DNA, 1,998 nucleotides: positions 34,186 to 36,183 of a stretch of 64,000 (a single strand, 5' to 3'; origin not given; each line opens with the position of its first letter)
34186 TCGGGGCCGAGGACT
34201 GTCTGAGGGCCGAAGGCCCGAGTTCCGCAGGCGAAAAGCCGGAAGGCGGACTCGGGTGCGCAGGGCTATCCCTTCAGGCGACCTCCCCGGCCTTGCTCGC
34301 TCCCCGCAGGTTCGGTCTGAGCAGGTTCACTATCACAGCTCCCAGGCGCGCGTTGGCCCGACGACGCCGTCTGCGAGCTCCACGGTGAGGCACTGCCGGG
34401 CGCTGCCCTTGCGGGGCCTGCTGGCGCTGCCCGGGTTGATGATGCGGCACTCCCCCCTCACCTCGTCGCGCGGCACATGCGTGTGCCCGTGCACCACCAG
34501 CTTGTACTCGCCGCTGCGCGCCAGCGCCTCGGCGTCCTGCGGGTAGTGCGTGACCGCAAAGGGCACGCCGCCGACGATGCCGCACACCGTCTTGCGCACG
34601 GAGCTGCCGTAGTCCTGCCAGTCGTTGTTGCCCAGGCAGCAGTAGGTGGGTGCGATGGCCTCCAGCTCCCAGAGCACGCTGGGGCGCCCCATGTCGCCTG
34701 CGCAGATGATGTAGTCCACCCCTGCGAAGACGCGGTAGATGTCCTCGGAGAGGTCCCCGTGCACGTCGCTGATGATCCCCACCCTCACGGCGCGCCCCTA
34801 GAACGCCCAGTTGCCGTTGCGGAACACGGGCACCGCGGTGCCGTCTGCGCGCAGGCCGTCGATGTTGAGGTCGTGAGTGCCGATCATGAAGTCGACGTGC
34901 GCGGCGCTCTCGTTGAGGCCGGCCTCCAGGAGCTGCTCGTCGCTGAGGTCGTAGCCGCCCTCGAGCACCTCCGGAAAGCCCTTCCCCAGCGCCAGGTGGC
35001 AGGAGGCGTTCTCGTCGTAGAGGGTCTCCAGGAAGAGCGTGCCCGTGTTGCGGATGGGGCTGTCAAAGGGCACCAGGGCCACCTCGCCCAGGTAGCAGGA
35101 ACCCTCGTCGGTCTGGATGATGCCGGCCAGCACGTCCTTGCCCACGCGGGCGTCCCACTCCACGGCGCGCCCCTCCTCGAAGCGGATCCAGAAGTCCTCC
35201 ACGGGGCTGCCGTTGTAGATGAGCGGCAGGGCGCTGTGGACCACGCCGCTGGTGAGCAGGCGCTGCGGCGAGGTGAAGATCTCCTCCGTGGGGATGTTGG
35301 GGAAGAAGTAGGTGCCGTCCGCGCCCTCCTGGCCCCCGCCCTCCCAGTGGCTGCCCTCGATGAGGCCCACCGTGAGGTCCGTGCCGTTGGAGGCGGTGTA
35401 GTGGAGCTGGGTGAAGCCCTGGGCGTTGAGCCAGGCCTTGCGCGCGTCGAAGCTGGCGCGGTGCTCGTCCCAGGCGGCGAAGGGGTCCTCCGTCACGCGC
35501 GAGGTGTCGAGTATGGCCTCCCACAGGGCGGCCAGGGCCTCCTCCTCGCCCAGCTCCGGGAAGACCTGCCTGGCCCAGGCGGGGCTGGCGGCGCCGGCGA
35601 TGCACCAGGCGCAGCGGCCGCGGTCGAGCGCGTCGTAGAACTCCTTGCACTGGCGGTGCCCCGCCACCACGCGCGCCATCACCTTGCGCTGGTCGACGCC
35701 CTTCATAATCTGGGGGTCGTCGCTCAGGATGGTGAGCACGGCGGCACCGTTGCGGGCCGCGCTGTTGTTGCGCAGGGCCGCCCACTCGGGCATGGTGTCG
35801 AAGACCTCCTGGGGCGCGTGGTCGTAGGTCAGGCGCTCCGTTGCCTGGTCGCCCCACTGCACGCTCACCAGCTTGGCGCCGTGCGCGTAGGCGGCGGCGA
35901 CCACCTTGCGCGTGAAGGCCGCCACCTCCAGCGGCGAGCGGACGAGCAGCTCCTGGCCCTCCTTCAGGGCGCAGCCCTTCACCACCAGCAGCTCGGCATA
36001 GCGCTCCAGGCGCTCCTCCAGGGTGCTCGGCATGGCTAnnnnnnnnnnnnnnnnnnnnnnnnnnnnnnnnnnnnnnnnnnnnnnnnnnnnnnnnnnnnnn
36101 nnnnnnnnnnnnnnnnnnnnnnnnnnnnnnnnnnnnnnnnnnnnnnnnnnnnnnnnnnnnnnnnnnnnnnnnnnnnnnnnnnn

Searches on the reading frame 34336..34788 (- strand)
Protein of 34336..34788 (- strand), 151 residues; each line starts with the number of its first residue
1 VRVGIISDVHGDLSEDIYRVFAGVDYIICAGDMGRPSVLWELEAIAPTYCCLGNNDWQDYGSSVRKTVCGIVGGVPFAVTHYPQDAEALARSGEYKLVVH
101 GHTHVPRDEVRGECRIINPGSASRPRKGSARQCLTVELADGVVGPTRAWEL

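Call 5: search_protein_families(library=pfam, proteins=[window:34336-34788:-], max_evalue=0.01)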
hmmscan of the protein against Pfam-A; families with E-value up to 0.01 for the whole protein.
window:34336-34788:- (151 aa): 2 families
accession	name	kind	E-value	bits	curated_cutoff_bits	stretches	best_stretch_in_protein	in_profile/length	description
PF12850.12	Metallophos_2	-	3.2e-31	108.8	27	1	1-140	1-153/154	Calcineurin-like phosphoesterase superfamily domain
PF00149.33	Metallophos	-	9.8e-09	36.3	21.5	1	1-61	1-75/191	Calcineurin-like phosphoesterase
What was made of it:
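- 34333..34788 (-): YfcE-family metallophosphoesterase, fourth gene of the operon. Pfam Metallophos_2 3.2e-31 (call 5).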

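Call 10: search_protein_families(library=ncbifam, proteins=[window:34336-34788:-], max_evalue=0.00001)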
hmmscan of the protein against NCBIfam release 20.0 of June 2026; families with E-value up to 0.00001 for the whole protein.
window:34336-34788:- (151 aa): 2 families
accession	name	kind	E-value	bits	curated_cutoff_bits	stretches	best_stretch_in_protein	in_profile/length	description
TIGR00040.1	yfcE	subfamily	1e-19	71.2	56.25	1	1-139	1-151/158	YfcE family phosphodiesterase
NF006988.0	PRK09453.1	equivalog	6.6e-14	52.1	117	1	78-132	101-156/183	phosphodiesterase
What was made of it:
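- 34333..34788 (-): TIGR00040 scores 71 bits against a cutoff of 56 (call 10).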

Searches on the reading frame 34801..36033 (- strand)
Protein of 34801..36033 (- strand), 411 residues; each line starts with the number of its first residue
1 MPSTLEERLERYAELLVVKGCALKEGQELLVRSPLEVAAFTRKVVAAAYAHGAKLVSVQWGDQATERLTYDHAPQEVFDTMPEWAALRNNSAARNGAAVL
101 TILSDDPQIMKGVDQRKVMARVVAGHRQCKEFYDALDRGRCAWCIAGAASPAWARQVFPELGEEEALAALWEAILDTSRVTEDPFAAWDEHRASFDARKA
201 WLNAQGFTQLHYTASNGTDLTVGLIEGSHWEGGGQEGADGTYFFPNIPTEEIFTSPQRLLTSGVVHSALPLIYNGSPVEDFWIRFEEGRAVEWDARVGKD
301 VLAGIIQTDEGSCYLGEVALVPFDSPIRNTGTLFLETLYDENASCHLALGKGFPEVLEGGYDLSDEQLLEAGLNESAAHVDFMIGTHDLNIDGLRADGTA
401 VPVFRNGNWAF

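Call 5: search_protein_families(library=pfam, proteins=[window:34801-36033:-], max_evalue=0.01)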
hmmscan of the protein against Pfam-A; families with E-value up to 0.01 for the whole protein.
window:34801-36033:- (411 aa): 1 family
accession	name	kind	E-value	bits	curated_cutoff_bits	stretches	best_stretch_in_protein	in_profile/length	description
PF02073.20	Peptidase_M29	-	7.8e-154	512.8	27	1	6-409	2-406/406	Thermophilic metalloprotease (M29)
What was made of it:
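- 34798..36033 (-): M29 (AmpS/PepS-type) aminopeptidase, 411 aa, third gene of the operon. Pfam Peptidase_M29 7.8e-154 (call 5).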

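Call 10: search_protein_families(library=ncbifam, proteins=[window:34801-36033:-], max_evalue=0.00001)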
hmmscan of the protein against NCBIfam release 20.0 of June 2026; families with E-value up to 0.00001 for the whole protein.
window:34801-36033:- (411 aa): 0 families
